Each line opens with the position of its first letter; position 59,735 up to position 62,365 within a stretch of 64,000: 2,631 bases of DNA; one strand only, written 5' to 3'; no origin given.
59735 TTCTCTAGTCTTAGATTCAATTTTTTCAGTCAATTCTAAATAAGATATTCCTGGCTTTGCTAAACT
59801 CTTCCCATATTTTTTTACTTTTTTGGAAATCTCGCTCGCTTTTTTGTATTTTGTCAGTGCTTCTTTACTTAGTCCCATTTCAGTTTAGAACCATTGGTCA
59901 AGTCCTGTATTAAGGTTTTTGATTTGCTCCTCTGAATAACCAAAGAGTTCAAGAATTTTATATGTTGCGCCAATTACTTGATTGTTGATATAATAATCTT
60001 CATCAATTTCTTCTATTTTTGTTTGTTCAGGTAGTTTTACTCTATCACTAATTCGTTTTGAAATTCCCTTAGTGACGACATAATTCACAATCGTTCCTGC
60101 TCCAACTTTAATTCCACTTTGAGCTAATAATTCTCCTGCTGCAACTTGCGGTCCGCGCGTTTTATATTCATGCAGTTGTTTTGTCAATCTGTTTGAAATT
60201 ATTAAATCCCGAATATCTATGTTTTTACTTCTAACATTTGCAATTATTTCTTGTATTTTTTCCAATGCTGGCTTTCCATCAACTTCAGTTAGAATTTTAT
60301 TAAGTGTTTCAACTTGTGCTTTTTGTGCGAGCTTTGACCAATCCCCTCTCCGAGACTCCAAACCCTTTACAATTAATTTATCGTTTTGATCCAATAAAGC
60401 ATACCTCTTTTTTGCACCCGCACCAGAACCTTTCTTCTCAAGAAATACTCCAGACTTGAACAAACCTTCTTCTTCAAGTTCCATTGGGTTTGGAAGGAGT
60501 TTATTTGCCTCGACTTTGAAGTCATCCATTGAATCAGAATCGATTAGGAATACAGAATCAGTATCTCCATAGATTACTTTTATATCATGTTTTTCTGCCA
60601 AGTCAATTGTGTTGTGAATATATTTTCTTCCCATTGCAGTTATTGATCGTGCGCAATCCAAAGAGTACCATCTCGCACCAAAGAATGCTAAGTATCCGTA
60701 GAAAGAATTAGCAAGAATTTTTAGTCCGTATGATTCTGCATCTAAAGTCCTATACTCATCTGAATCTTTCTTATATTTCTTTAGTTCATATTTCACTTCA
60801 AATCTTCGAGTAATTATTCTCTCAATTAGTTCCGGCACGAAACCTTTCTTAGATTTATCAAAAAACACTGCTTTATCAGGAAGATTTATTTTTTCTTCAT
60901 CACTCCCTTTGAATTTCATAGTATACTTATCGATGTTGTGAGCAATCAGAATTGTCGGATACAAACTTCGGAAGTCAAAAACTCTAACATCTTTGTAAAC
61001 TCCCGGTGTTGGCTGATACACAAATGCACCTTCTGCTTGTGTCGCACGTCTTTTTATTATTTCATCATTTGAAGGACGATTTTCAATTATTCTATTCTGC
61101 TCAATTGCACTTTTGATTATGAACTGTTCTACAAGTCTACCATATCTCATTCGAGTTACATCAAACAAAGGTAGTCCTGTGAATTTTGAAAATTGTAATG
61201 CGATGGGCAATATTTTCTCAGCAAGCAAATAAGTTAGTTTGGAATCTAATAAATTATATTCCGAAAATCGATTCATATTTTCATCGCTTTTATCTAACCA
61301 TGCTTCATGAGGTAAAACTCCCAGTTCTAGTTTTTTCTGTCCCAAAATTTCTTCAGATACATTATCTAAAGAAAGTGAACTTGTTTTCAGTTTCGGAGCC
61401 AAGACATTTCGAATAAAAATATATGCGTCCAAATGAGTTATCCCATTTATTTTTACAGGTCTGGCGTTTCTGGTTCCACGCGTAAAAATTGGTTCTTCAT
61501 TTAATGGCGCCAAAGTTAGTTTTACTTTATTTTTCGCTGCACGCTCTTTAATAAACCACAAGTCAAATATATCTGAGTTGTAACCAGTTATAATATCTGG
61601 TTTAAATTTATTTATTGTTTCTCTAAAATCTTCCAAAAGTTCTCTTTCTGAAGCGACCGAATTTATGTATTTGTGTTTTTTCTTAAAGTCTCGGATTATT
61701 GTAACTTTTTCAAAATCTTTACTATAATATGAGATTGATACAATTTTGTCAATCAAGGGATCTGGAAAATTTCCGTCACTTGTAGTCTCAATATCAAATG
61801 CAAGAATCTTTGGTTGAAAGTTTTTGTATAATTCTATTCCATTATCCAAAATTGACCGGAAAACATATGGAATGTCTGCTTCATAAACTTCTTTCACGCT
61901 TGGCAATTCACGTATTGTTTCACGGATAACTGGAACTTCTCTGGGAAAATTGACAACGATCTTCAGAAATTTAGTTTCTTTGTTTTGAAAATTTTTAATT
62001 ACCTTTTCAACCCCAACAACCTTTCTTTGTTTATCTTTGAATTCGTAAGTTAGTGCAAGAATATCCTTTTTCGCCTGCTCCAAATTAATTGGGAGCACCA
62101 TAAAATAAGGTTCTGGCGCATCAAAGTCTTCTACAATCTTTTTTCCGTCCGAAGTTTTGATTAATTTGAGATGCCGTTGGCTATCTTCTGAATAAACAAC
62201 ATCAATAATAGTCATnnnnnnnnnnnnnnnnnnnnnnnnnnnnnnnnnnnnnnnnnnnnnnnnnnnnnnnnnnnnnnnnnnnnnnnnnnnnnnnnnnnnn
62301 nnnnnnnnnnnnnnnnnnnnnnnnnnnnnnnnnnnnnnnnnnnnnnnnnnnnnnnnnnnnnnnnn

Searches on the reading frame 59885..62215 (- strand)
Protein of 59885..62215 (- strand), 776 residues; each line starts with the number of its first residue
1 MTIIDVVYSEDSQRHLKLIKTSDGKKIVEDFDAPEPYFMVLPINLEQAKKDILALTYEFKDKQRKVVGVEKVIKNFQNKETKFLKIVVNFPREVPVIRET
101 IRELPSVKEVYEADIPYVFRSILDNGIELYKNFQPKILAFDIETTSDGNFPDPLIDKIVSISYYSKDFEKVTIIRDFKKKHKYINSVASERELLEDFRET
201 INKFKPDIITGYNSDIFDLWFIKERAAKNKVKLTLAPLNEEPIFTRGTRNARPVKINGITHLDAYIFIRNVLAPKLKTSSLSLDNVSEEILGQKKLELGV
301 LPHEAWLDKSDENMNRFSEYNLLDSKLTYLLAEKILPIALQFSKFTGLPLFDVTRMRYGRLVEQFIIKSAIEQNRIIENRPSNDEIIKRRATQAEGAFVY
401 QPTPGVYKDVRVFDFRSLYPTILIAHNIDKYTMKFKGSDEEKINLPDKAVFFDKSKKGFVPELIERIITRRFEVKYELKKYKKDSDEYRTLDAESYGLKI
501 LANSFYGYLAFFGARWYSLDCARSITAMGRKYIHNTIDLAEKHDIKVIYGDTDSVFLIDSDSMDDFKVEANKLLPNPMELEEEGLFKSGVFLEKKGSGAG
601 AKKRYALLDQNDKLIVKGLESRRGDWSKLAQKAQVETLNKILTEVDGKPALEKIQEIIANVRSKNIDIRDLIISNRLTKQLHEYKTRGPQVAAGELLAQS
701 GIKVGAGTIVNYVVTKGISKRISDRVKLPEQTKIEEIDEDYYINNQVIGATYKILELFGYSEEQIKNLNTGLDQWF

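Call 8: search_protein_families(library=pfam, proteins=[window:59885-62215:-], max_evalue=0.00001)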
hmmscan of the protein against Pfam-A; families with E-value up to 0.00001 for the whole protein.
window:59885-62215:- (776 aa): 2 families
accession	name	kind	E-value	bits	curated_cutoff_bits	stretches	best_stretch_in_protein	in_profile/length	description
PF00136.26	DNA_pol_B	-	3.9e-60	204.4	23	1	361-756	14-451/453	DNA polymerase family B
PF03104.25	DNA_pol_B_exo1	-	1.8e-25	90.2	23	1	135-286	64-242/242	DNA polymerase family B, exonuclease domain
